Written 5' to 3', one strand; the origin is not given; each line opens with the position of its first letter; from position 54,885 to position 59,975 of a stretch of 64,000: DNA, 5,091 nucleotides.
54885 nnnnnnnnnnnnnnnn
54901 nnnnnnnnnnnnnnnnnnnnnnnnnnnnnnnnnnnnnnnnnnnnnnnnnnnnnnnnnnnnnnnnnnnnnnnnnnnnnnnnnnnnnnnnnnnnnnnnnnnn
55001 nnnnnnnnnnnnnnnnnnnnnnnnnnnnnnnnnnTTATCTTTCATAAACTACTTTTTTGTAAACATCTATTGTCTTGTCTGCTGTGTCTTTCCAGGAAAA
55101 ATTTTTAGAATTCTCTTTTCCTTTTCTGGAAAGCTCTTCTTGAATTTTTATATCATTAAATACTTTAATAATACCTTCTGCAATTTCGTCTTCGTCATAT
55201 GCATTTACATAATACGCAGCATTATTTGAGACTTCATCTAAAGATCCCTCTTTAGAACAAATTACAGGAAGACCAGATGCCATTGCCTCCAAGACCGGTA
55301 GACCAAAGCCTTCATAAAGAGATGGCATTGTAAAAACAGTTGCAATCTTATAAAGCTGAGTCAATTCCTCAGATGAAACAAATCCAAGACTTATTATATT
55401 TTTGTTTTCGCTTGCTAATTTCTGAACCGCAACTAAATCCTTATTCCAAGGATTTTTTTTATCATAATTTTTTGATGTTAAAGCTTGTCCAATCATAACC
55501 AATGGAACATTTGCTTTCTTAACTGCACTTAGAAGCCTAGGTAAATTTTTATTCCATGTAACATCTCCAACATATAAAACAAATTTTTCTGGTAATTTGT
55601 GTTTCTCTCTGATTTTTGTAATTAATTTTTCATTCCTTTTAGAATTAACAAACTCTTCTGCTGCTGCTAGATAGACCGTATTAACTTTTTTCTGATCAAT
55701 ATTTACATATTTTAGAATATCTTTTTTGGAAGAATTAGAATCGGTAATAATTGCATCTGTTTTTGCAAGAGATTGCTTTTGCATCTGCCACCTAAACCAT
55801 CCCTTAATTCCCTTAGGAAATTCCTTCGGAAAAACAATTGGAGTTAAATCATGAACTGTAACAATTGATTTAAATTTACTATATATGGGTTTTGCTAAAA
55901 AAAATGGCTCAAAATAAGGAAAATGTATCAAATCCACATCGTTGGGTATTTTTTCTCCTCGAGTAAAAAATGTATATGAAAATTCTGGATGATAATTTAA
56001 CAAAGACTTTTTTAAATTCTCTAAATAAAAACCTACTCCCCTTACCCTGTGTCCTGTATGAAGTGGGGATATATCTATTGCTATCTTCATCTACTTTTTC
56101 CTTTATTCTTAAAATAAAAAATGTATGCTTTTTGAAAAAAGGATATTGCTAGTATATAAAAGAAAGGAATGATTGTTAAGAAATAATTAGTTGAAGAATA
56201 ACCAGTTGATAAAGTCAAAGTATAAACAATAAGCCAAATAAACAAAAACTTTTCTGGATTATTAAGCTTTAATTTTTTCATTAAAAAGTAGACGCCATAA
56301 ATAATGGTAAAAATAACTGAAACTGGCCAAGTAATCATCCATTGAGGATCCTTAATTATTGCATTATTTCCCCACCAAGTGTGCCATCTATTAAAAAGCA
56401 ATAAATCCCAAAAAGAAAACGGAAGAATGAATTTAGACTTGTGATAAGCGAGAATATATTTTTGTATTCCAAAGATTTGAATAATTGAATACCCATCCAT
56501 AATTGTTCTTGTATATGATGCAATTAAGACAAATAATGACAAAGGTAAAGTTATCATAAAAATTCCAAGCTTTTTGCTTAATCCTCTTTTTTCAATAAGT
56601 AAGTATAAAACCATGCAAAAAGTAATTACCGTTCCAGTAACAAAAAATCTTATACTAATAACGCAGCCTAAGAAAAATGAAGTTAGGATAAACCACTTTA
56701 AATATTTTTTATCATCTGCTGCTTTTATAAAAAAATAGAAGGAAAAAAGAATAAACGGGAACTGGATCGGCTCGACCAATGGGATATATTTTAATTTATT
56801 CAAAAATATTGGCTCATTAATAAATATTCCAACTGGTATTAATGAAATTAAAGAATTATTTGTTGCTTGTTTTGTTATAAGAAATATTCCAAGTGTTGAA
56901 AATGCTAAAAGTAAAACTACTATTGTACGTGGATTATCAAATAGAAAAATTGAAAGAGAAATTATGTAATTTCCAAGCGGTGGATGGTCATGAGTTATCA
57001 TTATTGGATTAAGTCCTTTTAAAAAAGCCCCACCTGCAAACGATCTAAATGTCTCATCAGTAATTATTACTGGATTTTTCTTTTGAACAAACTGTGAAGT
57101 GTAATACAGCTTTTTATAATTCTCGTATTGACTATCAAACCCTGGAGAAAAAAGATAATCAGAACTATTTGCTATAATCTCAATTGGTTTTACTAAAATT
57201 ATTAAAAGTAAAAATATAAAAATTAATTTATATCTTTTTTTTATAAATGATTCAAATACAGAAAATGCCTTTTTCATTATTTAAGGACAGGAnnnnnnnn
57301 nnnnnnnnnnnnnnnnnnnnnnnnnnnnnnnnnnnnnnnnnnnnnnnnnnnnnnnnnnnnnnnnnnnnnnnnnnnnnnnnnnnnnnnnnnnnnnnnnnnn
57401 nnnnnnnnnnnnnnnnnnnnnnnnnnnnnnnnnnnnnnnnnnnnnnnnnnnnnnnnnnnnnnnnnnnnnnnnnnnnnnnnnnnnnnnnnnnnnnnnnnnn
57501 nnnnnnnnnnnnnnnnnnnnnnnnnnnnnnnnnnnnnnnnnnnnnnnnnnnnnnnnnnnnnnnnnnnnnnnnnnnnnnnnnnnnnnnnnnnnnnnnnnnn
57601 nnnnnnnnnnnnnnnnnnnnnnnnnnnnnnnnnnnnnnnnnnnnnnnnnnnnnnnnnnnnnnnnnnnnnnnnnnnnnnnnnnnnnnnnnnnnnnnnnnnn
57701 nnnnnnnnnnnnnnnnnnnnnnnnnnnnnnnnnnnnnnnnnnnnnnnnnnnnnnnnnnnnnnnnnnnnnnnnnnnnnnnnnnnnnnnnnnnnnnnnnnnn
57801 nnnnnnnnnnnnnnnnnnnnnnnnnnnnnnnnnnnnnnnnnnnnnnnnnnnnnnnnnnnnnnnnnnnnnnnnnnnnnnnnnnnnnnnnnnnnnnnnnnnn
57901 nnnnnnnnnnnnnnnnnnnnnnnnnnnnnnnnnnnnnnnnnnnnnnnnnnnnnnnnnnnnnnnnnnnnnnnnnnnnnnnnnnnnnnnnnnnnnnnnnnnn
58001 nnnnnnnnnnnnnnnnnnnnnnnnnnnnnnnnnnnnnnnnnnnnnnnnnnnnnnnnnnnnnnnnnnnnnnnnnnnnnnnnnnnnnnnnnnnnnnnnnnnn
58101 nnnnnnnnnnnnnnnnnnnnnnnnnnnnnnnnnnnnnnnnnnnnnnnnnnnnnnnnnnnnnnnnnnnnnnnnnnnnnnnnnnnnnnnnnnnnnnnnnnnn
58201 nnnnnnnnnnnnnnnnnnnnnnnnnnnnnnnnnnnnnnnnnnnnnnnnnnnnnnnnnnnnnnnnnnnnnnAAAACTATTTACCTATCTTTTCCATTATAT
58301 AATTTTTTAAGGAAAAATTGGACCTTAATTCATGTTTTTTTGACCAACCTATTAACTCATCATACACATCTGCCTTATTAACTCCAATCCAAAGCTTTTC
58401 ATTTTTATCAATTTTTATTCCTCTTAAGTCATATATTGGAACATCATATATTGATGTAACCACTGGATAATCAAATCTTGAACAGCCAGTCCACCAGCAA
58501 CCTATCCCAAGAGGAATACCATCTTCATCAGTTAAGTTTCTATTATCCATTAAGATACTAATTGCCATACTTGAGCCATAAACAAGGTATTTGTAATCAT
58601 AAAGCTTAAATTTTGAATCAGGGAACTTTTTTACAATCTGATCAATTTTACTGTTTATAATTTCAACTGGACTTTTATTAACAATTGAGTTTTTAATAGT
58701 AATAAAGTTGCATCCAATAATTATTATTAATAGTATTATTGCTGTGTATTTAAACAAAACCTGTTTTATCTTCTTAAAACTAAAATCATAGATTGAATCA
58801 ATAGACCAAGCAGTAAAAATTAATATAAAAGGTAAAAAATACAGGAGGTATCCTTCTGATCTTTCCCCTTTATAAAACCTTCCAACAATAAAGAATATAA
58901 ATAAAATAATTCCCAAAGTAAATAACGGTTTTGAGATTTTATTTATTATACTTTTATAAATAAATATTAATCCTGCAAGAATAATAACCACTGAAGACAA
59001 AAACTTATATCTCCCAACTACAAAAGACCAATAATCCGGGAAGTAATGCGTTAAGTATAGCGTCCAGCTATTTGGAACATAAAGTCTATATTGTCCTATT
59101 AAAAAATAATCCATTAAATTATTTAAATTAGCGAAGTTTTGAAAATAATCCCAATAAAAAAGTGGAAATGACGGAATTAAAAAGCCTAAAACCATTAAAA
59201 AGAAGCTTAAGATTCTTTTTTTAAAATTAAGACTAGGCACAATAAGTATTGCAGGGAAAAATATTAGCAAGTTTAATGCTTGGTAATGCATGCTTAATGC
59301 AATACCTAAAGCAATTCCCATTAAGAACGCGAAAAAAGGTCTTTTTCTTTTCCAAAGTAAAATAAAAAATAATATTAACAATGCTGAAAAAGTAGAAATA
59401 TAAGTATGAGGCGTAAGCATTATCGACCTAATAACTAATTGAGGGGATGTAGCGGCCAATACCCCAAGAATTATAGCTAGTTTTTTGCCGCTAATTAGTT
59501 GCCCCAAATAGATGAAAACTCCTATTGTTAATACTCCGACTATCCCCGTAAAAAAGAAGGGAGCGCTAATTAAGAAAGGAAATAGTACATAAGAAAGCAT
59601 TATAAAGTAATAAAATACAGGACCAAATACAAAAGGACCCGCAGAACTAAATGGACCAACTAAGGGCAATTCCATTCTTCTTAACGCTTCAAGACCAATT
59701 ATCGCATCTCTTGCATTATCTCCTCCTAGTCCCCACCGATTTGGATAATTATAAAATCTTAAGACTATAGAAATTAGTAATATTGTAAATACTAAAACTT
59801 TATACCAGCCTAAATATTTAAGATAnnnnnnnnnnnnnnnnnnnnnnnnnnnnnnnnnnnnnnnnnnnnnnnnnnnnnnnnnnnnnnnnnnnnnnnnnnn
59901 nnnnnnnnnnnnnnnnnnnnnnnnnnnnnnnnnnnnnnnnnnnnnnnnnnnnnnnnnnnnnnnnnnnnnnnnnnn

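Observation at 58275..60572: Single polypeptide combining a DPM1/GtrB-like GT2 domain with a GT-C-like membrane domain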

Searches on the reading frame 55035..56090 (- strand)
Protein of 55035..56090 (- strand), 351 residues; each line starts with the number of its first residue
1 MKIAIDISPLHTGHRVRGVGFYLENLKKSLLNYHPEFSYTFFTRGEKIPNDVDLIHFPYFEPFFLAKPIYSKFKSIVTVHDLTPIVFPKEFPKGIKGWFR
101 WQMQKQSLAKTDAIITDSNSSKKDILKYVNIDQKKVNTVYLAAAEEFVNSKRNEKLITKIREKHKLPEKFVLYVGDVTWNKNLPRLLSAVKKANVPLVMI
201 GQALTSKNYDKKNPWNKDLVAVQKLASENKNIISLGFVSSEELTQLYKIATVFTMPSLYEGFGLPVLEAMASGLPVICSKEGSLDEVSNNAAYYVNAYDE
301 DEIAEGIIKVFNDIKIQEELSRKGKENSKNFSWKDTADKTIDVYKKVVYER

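Call 3: search_protein_families(library=pfam, proteins=[window:55035-56090:-], max_evalue=0.01)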
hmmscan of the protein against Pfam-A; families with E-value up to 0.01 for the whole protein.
window:55035-56090:- (351 aa): 6 families
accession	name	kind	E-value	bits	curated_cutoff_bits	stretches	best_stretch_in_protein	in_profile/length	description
PF00534.26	Glycos_transf_1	-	2.2e-31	109.2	26.4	1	159-326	4-171/172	Glycosyl transferases group 1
PF13692.12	Glyco_trans_1_4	-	1e-22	81.4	27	1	169-313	2-142/142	Glycosyl transferases group 1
PF13439.12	Glyco_transf_4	-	3.4e-09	37.4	28.5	1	48-140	71-163/170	Glycosyltransferase Family 4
PF20706.3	GT4-conflict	-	5.3e-09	36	26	1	240-282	272-314/385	Family 4 Glycosyltransferase in conflict systems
PF13524.12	Glyco_trans_1_2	-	0.00012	22.5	25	1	186-338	5-140/144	Glycosyl transferase-like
PF13579.12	Glyco_trans_4_4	-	0.003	18.4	29.7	1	52-139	72-155/158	Glycosyl transferase 4-like domain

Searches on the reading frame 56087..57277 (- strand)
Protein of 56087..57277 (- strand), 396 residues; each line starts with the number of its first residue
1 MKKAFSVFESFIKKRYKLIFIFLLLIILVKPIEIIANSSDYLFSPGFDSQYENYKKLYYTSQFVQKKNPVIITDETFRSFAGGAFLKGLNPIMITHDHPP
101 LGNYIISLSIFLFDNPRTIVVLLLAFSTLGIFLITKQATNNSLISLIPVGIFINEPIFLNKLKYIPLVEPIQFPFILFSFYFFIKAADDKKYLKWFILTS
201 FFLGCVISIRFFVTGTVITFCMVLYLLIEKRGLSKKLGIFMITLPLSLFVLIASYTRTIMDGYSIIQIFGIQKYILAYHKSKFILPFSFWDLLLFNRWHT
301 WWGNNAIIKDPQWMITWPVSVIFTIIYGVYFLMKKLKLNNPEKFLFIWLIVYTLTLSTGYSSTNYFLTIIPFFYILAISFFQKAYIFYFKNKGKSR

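Call 3: search_protein_families(library=pfam, proteins=[window:56087-57277:-], max_evalue=0.01)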
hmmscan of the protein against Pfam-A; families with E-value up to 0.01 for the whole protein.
window:56087-57277:- (396 aa): 1 family
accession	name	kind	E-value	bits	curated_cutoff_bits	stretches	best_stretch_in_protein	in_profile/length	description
PF13231.12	PMT_2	-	2.3e-09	38.1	26.1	1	97-250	1-155/160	Dolichyl-phosphate-mannose-protein mannosyltransferase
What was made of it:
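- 56087..57277 (-): Second GT-C (PMT_2), 396 aa. PF13231 at 2.3e-9 (call 3).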

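Call 4: search_protein_families(library=ncbifam, proteins=[window:56087-57277:-], max_evalue=0.01)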
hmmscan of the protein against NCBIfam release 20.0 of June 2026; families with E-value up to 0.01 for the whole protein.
window:56087-57277:- (396 aa): 0 families

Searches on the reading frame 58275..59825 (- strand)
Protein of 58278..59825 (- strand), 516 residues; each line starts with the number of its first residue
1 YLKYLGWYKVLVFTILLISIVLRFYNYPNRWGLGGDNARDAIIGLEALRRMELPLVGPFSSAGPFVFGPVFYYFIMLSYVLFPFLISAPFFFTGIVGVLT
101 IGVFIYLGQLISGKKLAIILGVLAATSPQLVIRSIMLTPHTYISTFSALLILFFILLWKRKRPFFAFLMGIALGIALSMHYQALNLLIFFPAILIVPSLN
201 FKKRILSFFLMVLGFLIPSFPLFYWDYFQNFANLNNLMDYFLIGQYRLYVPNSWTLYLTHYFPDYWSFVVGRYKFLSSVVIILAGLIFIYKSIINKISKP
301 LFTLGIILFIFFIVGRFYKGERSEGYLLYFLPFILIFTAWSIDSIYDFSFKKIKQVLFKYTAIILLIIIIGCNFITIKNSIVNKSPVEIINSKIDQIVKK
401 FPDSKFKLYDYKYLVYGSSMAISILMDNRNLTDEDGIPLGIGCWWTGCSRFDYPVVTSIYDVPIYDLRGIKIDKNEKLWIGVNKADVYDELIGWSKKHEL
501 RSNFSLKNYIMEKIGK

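Call 6: search_solved_structures(query=window:58278-59825:-, max_evalue=10, show_alignments=2)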
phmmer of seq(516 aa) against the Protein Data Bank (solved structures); distinct sequences matched with E-value up to 10: 1.
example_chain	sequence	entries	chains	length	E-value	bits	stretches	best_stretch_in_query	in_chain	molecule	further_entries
8eaw_a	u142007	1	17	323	0.13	14.2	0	392-430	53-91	Capsid protein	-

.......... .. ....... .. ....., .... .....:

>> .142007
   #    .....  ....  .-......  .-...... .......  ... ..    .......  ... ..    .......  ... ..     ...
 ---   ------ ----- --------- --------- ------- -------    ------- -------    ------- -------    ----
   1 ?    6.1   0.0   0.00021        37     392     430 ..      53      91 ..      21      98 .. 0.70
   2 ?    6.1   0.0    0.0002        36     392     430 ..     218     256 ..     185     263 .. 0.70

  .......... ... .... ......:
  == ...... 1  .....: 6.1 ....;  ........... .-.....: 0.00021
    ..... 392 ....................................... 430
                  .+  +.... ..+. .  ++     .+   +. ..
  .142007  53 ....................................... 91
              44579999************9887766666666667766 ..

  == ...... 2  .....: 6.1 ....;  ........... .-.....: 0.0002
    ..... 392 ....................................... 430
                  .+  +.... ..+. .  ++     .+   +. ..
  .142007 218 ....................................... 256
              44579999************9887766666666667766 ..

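Call 56: search_solved_structures(query=A3, max_evalue=10, show_alignments=3)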
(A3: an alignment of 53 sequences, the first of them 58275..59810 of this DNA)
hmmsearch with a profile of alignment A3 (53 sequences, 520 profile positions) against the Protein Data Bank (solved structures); distinct sequences matched with E-value up to 10: 0.
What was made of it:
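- Closest known: GT-C enzymes ArnT, PMT1/2/4, ALG9/ALG12, and the oligosaccharyltransferases AglB/STT3/PglB. Different: No sequence-level match to any solved GT-C, even with a 53-sequence profile (call 56).
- Tried and rejected: Sequence search of the GT-C part against PDB: one chance hit with the single sequence (call 6) and nothing at E up to 10 with a 53-sequence profile (call 56).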

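Call 85: search_protein_families(library=pfam, alignment_id=A3, max_evalue=0.01)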
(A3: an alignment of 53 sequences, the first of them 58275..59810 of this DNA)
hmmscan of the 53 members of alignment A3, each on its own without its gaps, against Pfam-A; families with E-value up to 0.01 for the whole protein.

A. member 1, window:58275-59810:- (511 aa): 1 family
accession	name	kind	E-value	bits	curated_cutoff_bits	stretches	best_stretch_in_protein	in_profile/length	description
PF13231.12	PMT_2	-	1.9e-06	28.6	26.1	1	64-220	4-160/160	Dolichyl-phosphate-mannose-protein mannosyltransferase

B. families by the number of members that match (of 53 scanned): 4 families
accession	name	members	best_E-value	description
PF13231.12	PMT_2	52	5e-13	Dolichyl-phosphate-mannose-protein mannosyltransferase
PF15038.11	Jiraiya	1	0.0021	Jiraiya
PF13028.12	DUF3889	1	0.0082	Protein of unknown function (DUF3889)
PF11992.13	TgpA_N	1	0.0083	TgpA N-terminal domain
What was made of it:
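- On GT-C superfamily (PMT_2 / ArnT / PMT / ALG / STT3-like): 52 of 53 family members hit it, with a best E of 5e-13 (call 85).
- Checked: PMT_2 is hit by 52 of 53 members of the GT-C alignment (call 85).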
